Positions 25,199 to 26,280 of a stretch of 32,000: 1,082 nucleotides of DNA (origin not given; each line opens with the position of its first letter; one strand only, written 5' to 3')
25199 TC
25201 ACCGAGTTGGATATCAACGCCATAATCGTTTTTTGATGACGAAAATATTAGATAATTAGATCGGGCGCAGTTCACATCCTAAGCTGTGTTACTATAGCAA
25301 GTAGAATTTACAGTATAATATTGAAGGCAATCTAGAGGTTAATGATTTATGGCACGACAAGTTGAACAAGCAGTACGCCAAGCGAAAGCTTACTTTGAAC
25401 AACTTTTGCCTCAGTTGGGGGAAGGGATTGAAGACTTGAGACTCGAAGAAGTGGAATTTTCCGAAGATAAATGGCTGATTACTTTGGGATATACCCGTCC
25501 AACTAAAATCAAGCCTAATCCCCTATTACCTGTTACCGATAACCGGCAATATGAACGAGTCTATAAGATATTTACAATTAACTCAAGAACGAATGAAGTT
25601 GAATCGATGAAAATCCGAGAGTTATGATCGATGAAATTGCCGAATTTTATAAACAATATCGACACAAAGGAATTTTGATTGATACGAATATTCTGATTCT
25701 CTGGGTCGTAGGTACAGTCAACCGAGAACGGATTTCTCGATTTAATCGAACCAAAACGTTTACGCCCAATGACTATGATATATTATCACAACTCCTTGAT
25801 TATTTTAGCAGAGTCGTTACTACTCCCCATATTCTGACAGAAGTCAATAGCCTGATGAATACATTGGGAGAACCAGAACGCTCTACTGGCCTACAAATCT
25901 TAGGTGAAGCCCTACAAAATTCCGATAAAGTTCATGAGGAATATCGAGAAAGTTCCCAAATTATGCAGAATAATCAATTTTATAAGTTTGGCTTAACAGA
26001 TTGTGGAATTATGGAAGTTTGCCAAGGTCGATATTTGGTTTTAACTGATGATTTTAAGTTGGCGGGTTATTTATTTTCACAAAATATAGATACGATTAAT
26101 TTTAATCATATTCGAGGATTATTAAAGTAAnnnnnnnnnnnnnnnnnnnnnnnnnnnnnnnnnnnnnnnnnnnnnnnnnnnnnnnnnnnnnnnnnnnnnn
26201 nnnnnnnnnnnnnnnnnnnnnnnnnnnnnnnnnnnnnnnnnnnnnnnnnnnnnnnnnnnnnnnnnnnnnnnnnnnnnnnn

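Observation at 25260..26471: Translationally coupled three-gene cassette: unknown 92-aa protein / enlarged PIN nuclease / RHH protein (atypical tripartite toxin-antitoxin or defence module)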

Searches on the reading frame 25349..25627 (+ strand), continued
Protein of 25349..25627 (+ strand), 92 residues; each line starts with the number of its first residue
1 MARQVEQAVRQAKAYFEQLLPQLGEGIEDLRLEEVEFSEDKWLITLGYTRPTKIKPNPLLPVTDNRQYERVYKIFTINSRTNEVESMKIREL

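Call 69: fold_search(model_id=the predicted structure, library=viral)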
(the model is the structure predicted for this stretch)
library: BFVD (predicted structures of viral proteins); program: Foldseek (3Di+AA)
matches with E <= 10: 1153; with E <= 0.001: 0
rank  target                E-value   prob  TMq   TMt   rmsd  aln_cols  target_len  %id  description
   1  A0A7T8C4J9            2.7e-03  1.00  0.53  0.58   3.8        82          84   13  Uncharacterized protein [Bacillus phage 268TH004]
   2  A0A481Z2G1            6.4e-03  0.99  0.48  0.11   9.1        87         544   18  DNA primase [Pithovirus LCPAC101]
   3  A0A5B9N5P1            9.0e-03  0.87  0.37  0.32   7.1        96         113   14  Uncharacterized protein [Klebsiella phage Magnus]
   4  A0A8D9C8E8            9.6e-03  0.95  0.36  0.40   5.0        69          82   12  Uncharacterized protein [uncultured marine phage]
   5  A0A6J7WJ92            1.3e-02  0.99  0.52  0.54   6.4        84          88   12  Uncharacterized protein [uncultured Caudovirales phage]
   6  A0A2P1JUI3            1.4e-02  0.87  0.33  0.34   7.8        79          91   10  Uncharacterized protein [Erwinia phage vB_EamM-Bue1]
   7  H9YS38                1.5e-02  0.89  0.35  0.30   7.3        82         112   11  (no name in the UniProt tables at hand)
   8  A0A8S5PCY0            1.6e-02  0.66  0.31  0.16   6.9        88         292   15  Uncharacterized protein [Myoviridae sp. ctgr818]
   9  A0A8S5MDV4            2.6e-02  0.63  0.33  0.17   8.1        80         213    9  Uncharacterized protein [Siphoviridae sp. ctYh54]
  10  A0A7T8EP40            3.0e-02  0.97  0.47  0.37   9.3        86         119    9  (no name in the UniProt tables at hand)
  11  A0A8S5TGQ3            3.2e-02  0.96  0.48  0.19   3.5        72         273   10  Uncharacterized protein [Myoviridae sp. ctIty1]
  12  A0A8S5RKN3            3.2e-02  0.75  0.41  0.07  13.3        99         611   12  Uncharacterized protein [virus sp. ct6GG30]
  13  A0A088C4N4            3.4e-02  0.87  0.34  0.44   4.6        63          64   14  (no name in the UniProt tables at hand)
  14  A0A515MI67            3.4e-02  0.75  0.33  0.28   6.3        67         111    3  Lipoprotein [Gordonia phage Sidious]
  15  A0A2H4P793            3.9e-02  0.80  0.43  0.23  15.2        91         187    6  Uncharacterized protein [Pseudomonas phage nickie]
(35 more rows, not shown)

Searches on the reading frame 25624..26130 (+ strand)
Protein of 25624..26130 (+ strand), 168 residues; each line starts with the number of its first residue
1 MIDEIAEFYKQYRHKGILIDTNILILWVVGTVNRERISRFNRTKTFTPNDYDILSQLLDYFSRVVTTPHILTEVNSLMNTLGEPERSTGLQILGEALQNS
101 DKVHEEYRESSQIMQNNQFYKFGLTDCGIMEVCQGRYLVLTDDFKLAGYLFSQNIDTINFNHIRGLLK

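Call 3: search_protein_families(library=pfam, proteins=[window:25624-26130:+], max_evalue=1)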
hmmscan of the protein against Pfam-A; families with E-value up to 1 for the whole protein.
window:25624-26130:+ (168 aa): 1 family
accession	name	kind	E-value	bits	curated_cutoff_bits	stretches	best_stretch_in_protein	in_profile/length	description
PF01850.27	PIN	-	0.029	15.4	23.6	1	17-138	1-105/120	PIN domain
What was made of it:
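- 25624..26130 (+): PIN168: divergent PIN-domain nuclease (putative RNase toxin/effector). Pfam PIN is only E 0.029, below the gathering score (call 3).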

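Call 4: search_protein_families(library=ncbifam, proteins=[window:25624-26130:+], max_evalue=1)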
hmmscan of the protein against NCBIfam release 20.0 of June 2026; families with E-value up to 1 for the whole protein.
window:25624-26130:+ (168 aa): 0 families

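Call 5: search_protein_families(library=padloc, proteins=[window:25624-26130:+], max_evalue=1)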
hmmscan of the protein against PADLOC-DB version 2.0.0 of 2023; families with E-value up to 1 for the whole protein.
window:25624-26130:+ (168 aa): 0 families

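Call 6: find_homologous_proteins(query=window:25624-26127:+)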
Query window:25624-26127:+ (168 aa): 506 proteins with E <= 0.001 among 523 candidates; the best 120 are listed.
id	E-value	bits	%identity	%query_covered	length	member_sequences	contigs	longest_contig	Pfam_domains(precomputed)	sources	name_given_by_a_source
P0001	1.5e-106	371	99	100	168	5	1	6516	-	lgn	-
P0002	3.5e-94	331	87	99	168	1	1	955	-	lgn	-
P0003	3.9e-87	308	81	100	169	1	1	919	-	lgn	-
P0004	4.4e-82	292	86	90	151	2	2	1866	-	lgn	-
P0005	6.9e-78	278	73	99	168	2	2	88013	-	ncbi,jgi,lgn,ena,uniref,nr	ncbi:PIN domain-containing protein [Roseofilum sp. Guam]|uniref:PIN domain-containing protein n=1 Ta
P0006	4.9e-59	217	61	99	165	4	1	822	-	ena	-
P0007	1.5e-57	212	60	99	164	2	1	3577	-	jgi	jgi:hypothetical protein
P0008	1.8e-57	212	58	98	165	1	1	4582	-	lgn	-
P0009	3.7e-57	211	59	99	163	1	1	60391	-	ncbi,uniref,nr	ncbi:PIN domain-containing protein [Laspinema palackyanum]|uniref:PIN domain-containing protein n=1 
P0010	4.5e-57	210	61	98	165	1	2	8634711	-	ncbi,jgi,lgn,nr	ncbi:MAG: hypothetical protein KME26_01710 [Oscillatoria princeps RMCB-10]|jgi:rRNA-processing prote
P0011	5.3e-57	210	59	98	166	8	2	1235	-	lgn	-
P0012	1.1e-56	209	59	98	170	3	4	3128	-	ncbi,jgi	jgi:rRNA-processing protein FCF1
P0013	2.4e-56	208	59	98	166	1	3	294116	-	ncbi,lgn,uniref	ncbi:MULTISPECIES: PIN domain-containing protein [unclassified Microcoleus]|uniref:PIN domain-contai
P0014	4.5e-56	207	59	98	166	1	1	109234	-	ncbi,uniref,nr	ncbi:hypothetical protein NDI47_16490 [Microcoleus vaginatus GB1-A2]|uniref:PIN domain-containing pr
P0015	4.7e-56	207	59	98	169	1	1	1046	-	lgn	-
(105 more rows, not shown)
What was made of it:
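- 25624..26130 (+): 506 homologous clusters, about 165 aa each, all named relatives cyanobacterial (call 6).
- JGI annotates many members as 'rRNA-processing protein FCF1' (call 6).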

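Call 8: find_related_loci(query=A1, collection=genome_contigs, flank=4000)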
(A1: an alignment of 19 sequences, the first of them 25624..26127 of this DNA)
Query A1 (168 aa) in genome_contigs; peptide patterns used: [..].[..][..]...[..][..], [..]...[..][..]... (x = any residue, [..] = any of these).
585 stretches matched a pattern; 513 encode a relative of the query (tblastn E <= 1e-3); the best 80 are kept; 80 distinct loci.
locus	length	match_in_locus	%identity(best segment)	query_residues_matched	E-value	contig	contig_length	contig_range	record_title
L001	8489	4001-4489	61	1-166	6e-64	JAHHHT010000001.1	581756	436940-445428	MAG: Oscillatoria princeps RMCB-10 scaffold_13_c1, whole genome shotgun sequence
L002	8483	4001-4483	59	1-164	7e-64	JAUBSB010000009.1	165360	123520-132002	Microcoleus sp. LAD1_D3 NODE_34_length_165360_cov_33.906421, whole genome shotgun sequence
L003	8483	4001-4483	59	1-164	5e-63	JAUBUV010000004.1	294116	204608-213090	Microcoleus sp. AT9_A5 NODE_8_length_294116_cov_78.642126, whole genome shotgun sequence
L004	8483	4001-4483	59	1-164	1e-62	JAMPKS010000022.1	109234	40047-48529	Microcoleus vaginatus GB1-A2 scaffold_22, whole genome shotgun sequence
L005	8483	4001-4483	58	1-164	6e-62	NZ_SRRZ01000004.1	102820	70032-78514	Microcoleus asticus IPMA8 template.sbt_4, whole genome shotgun sequence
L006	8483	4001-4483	59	1-164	1e-61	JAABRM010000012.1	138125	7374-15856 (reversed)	MAG: Oscillatoriales cyanobacterium isolate S07.Bin090 Scaffold_41_1, whole genome shotgun sequence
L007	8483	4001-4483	59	1-164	5e-62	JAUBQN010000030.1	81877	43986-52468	Microcoleus sp. Pol14C6 NODE_74_length_81877_cov_23.790281, whole genome shotgun sequence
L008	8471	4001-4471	60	5-164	2e-61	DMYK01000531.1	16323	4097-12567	MAG TPA_asm: Microcoleaceae cyanobacterium UBA11344 contig_54, whole genome shotgun sequence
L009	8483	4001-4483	56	1-164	3e-61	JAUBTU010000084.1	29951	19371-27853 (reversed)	Microcoleus sp. B6-A1 NODE_96_length_29951_cov_24.133661, whole genome shotgun sequence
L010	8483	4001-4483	60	1-164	2e-61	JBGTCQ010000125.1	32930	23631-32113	MAG: Chroococcidiopsidaceae cyanobacterium isolate JTS-RE123 k141_6354077, whole genome shotgun sequence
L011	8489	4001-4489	57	1-166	2e-60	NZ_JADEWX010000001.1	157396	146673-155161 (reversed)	Nodosilinea sp. LEGE 07088 NODE_3_length_157396_cov_41.6545, whole genome shotgun sequence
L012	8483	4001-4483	59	1-164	3e-60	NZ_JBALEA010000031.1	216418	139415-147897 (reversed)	MAG: Nostoc sp. isolate P3068 bin 7 NODE_12_length_216418_cov_43.296723, whole genome shotgun sequence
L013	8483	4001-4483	59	1-164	2e-60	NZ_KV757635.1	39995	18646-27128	Nostoc sp. KVJ20 contig_99, whole genome shotgun sequence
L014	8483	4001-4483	59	1-164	5e-60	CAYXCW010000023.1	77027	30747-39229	MAG TPA_asm: uncultured bacterium isolate binchicken_co319_167 genome assembly, contig: NODE_459_length_77027_cov_24.416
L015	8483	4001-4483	59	1-164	3e-60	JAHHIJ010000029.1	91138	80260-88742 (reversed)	MAG: Tolypothrix brevis GSE-NOS-MK-07-07A scaffold_19_c3, whole genome shotgun sequence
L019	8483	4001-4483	57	1-164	1e-59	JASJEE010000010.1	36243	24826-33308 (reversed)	MAG: Microcoleaceae cyanobacterium MO_207.B10 MO_207.c_101, whole genome shotgun sequence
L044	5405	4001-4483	54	1-164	3e-56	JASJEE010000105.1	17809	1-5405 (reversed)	MAG: Microcoleaceae cyanobacterium MO_207.B10 MO_207.c_623, whole genome shotgun sequence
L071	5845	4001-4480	52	1-163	1e-54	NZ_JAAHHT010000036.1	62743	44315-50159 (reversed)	MAG: Okeania sp. SIO3I5 3I5_NODE_36, whole genome shotgun sequence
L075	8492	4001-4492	54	1-164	7e-54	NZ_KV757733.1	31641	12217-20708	Nostoc sp. KVJ20 contig_197, whole genome shotgun sequence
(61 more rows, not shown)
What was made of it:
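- The family is widespread: relatives in 513 species-level genomes (call 8).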

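Call 20: find_encoding_contigs(protein=P0005, flank=4000, max_places=3)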
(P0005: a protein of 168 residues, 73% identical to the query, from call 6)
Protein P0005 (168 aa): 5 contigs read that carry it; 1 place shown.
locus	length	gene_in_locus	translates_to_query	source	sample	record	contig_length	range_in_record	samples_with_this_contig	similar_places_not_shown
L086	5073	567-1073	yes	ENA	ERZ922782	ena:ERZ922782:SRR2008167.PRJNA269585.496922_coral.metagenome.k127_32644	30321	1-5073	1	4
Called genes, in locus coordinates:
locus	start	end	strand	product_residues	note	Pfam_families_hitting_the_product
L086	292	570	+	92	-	-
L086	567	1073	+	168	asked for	-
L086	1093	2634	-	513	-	-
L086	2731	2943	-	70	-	-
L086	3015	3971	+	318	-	PF00165:HTH_AraC (weak), PF12833:HTH_18, PF01035:DNA_binding_1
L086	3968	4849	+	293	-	PF00892:EamA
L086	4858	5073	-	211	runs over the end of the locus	PF05685:Uma2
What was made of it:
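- Close relatives have the pair without the RHH gene (L086) (call 20).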

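Call 26: predict_structure(alignment_id=A1)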
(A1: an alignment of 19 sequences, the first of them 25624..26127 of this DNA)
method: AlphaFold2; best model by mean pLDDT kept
length: 168 residues; sequences in the alignment: 19
mean_pLDDT: 86.8   pTM: 0.83
mean pLDDT of the five models: 86.8, 85.0, 83.6, 83.0, 72.1
residues with pLDDT >= 90: 73; 70-90: 88; 50-70: 7; < 50: 0
segments of 3 or more residues with pLDDT < 50: none
pLDDT, mean of each block of 10 residues (from residue 1): 75 92 90 86 86 92 84 77 87 86 85 90 90 89 94 93 80
secondary structure, 60 per line:
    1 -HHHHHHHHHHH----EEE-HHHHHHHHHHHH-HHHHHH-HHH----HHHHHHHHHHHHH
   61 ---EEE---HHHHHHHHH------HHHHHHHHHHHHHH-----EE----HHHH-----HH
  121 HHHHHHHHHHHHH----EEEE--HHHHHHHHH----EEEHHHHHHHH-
elements in order: H2-12 E17-19 H21-32 H34-39 H48-60 E64-66 H70-78 H85-98 H110-113 H119-133 E138-141 H144-152 E157-159 H160-167
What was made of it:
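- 25624..26130 (+): The AF2 model has pLDDT 86.8 (call 26).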

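Call 29: fold_search(model_id=the predicted structure, library=pdb)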
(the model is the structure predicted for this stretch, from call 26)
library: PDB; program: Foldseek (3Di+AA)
matches with E <= 10: 637; with E <= 0.001: 0
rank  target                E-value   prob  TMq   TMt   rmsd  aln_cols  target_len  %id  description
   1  1o4w                  1.0e-03  1.00  0.43  0.55   6.1       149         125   17  CRYSTAL STRUCTURE OF a PIN (PILT N-TERMINUS) DOMAIN CONTAINING PROTEIN (AF0591) FROM ARCHAEOGLOBUS FULGIDUS AT 1.90 A RE (released 2003-07-29)
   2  2hww_C                1.2e-03  1.00  0.48  0.55   7.5       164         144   14  Structure of PIN domain of human SMG6 (released 2006-11-14)
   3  5x3t_B                1.9e-03  1.00  0.53  0.63   3.8       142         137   18  VapBC from Mycobacterium tuberculosis (released 2017-06-07)
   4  8rdd                  2.6e-03  1.00  0.47  0.48   6.2       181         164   14  Crystal structure of Saccharomyces cerevisiae Nmd4 protein involved in nonsense mediated mRNA decay (released 2024-08-14)
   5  2hwx                  2.6e-03  0.99  0.44  0.45   7.0       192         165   13  Structure of human SMG6 E1282C PIN domain mutant. (released 2006-11-14)
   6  1ye5_B                3.1e-03  1.00  0.53  0.59   4.1       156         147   17  Crystal structure of hypothetical protein of unknown function from pyrococcus horikoshii OT3 (released 2005-05-17)
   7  2dok_B                3.2e-03  1.00  0.49  0.49   7.5       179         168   12  Crystal structure of the PIN domain of human EST1A (released 2007-05-01)
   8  2dok_A                3.7e-03  1.00  0.50  0.49   7.6       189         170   13  Crystal structure of the PIN domain of human EST1A (released 2007-05-01)
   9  1ye5_A                4.4e-03  1.00  0.52  0.60   4.2       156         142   17  Crystal structure of hypothetical protein of unknown function from pyrococcus horikoshii OT3 (released 2005-05-17)
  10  5h4h_B                4.9e-03  1.00  0.53  0.59   4.2       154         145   16  Structure of PIN-domain protein (VapC4 toxin) from Pyrococcus horikoshii determined at 2.2 A resolution (released 2016-11-23)
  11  2hww_B                5.2e-03  1.00  0.49  0.52   7.7       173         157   13  Structure of PIN domain of human SMG6 (released 2006-11-14)
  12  1v96_A                5.6e-03  1.00  0.51  0.57   4.3       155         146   18  Crystal structure of hypothetical protein of unknown function from pyrococcus horikoshii OT3 (released 2005-02-01)
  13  1y82_D                7.5e-03  1.00  0.54  0.62   4.3       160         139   15  Conserved hypothetical protein Pfu-367848-001 from Pyrococcus furiosus (released 2005-01-25)
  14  2hww_A                7.5e-03  0.99  0.48  0.50   7.2       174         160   14  Structure of PIN domain of human SMG6 (released 2006-11-14)
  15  3ix7_A                9.0e-03  1.00  0.48  0.60   6.7       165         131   12  Crystal structure of a domain of functionally unknown protein from Thermus thermophilus HB8 (released 2009-09-22)
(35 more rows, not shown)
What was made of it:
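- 25624..26130 (+): The top Foldseek PDB hits are nearly all PIN domains (AF0591, SMG6, VapC, Nmd4), probability 1.0, E about 1e-3 (call 29).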

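Call 32: search_protein_families(library=pfam, alignment_id=A1, max_evalue=0.1)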
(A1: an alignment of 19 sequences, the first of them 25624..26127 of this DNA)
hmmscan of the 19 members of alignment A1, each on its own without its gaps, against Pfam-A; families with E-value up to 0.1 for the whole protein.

A. member 1, window:25624-26127:+ (168 aa): 1 family
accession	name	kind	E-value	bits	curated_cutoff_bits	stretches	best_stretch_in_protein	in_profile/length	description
PF01850.27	PIN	-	0.029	15.4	23.6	0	17-138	1-105/120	PIN domain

B. families by the number of members that match (of 19 scanned): 5 families
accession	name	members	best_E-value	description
PF01850.27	PIN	5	0.029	PIN domain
PF02639.20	DUF188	4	0.039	Uncharacterized BCR, YaiI/YqxD family COG1671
PF04609.17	MCR_C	2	0.086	Methyl-coenzyme M reductase operon protein C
PF00211.25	Guanylate_cyc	1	0.073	Adenylate and Guanylate cyclase catalytic domain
PF06556.16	ASFV_p27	1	0.098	IAP-like protein p27 C-terminus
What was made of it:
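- On PIN domain superfamily (PIN168): Only 5/19 members reach E<0.1 (calls 3, 32).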

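Call 33: search_solved_structures(query=A1, max_evalue=10, show_alignments=3)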
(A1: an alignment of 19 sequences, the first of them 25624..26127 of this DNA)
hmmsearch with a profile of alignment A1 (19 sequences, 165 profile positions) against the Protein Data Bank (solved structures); distinct sequences matched with E-value up to 10: 1.
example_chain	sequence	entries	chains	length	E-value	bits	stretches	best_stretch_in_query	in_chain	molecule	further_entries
9yiu_G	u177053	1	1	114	1.2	12.1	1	59-98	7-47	L-dopachrome isomerase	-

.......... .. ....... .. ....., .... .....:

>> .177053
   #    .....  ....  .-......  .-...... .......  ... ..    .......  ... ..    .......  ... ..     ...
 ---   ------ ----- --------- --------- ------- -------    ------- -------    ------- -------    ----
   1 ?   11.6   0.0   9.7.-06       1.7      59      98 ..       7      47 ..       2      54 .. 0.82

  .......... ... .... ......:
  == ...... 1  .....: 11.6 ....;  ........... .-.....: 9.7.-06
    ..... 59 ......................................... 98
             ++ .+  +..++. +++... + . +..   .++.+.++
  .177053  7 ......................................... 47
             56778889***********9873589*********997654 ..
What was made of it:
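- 25624..26130 (+): No solved structure matches by sequence (call 33).
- On PIN domain superfamily (PIN168): No sequence match to any PDB chain (call 33).
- Tried and rejected: A profile search against PDB sequences found nothing relevant (call 33).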

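Call 39: search_protein_families(library=phrogs, proteins=[window:25624-26130:+], max_evalue=0.1)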
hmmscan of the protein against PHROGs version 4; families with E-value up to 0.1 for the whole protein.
window:25624-26130:+ (168 aa): 1 family
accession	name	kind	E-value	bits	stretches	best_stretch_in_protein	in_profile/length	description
phrog_32405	-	unknown function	0.035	15.3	1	84-119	38-72/74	-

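Call 44: search_protein_families(library=padloc, proteins=[L003:4455-7340:+, L011:87-3218:+, L003:2759-3184:+, L001:3060-3440:+], max_evalue=0.001)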
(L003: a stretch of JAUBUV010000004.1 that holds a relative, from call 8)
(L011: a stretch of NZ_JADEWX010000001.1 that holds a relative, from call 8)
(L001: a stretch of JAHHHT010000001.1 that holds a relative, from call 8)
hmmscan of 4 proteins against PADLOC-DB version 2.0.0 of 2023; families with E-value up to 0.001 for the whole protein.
L003:4455-7340:+ (962 aa): 23 families
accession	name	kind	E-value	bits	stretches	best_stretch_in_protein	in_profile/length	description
PDLC00661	HmaB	-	1.3e-80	269.6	2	203-883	266-907/973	DNA-adenine methylase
PDLC00660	HmaB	-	1.4e-78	262.8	2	204-883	266-901/967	DNA-adenine methylase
PDLC02189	DUF1156_MTase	-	9.4e-58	194.2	3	326-707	381-701/944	-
PDLC03352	MTase_II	-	1.2e-49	167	3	47-253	27-221/1023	Type II methyltransferase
PDLC03233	MTase_II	-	7.8e-39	131.8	1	44-683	53-643/731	Type II methyltransferase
PDLC03314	MTase_II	-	3.5e-37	126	4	533-709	547-703/944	Type II methyltransferase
PDLC02541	PglX|PglXI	-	4.3e-15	52.9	1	513-669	474-607/919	PglXI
PDLC03312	MTase_II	-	1.7e-13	47.2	1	518-670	1114-1247/1344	Type II methyltransferase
PDLC03346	MTase_II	-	1.4e-09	34.3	1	523-683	600-736/1068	Type II methyltransferase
PDLC04134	mad2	-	3.4e-08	30.7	1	513-687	339-449/492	mads_2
PDLC03319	MTase_II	-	5.8e-08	30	0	515-676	275-415/503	Type II methyltransferase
PDLC03353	MTase_II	-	3.1e-07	28.2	1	517-637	12-90/260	Type II methyltransferase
PDLC03322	MTase_II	-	1.4e-06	25.5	1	120-162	62-104/446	Type II methyltransferase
PDLC03380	MTase_II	-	2e-06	25.3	1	526-559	256-289/393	Type II methyltransferase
PDLC03224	MTase_II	-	2e-06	25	0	117-163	88-134/481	Type II methyltransferase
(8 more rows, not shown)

L011:87-3218:+ (1044 aa): 2 families
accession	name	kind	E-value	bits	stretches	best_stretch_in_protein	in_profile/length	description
PDLC00662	HmaC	-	2e-91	305.6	1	3-747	35-769/941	AAA+ ATPase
PDLC02192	DUF499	-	1.5e-43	146.8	1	16-666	38-649/1022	-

L003:2759-3184:+ (142 aa): 0 families

L001:3060-3440:+ (127 aa): 0 families
